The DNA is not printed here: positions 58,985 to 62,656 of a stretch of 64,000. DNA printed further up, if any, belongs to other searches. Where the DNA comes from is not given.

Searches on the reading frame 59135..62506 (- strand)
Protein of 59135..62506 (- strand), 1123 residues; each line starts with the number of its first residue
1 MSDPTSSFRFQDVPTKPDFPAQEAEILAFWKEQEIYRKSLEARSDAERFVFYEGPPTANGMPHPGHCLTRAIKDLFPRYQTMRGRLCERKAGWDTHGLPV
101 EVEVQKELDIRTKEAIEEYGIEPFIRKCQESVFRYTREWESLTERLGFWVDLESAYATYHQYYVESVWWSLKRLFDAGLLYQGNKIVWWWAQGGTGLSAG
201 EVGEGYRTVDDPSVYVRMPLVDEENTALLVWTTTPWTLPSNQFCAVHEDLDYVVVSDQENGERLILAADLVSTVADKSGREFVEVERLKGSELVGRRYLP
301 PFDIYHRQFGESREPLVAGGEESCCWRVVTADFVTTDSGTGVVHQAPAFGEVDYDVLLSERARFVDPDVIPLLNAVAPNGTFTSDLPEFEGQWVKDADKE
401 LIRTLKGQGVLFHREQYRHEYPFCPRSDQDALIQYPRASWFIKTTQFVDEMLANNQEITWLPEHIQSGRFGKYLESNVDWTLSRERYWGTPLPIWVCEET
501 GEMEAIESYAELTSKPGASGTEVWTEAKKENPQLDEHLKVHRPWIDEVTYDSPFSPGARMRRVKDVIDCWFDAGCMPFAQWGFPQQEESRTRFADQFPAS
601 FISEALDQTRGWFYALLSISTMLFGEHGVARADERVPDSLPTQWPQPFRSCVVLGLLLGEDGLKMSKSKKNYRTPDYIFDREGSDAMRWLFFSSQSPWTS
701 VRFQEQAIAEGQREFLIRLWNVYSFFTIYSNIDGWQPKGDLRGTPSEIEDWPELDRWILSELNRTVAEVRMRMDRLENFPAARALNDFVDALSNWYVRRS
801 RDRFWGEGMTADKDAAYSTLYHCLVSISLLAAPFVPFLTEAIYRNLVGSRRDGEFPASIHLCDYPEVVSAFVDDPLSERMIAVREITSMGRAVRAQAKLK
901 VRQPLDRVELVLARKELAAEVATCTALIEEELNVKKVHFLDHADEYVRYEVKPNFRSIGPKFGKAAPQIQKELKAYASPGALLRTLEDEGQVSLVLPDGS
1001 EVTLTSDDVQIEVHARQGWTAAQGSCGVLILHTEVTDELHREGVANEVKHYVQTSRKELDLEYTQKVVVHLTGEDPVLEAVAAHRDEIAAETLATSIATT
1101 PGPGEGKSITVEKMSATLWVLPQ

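Call 62: search_protein_families(library=pfam, proteins=[window:59135-62506:-], max_evalue=0.0001)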
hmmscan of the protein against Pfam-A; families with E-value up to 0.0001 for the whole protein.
window:59135-62506:- (1123 aa): 4 families
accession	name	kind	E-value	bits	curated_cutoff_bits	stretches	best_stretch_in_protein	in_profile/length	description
PF00133.28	tRNA-synt_1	-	8.1e-106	354.7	22.7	1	26-695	2-406/414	tRNA synthetases class I (I, L, M and V)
PF19302.4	DUF5915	-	4.5e-38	131.2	27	1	927-1116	3-188/195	Domain of unknown function (DUF5915)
PF08264.19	Anticodon_1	-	1.6e-30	106.4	25.1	1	755-906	1-145/148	Anticodon-binding domain of tRNA ligase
PF09334.17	tRNA-synt_1g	-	5.2e-09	35.8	20.1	1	58-119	10-70/391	tRNA synthetases class I (M)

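Call 72: find_encoding_contigs(protein=window:59138-62506:-, flank=1000, max_places=4)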
Protein window:59138-62506:- (1123 aa): no gene with exactly this product is on record in the collection.
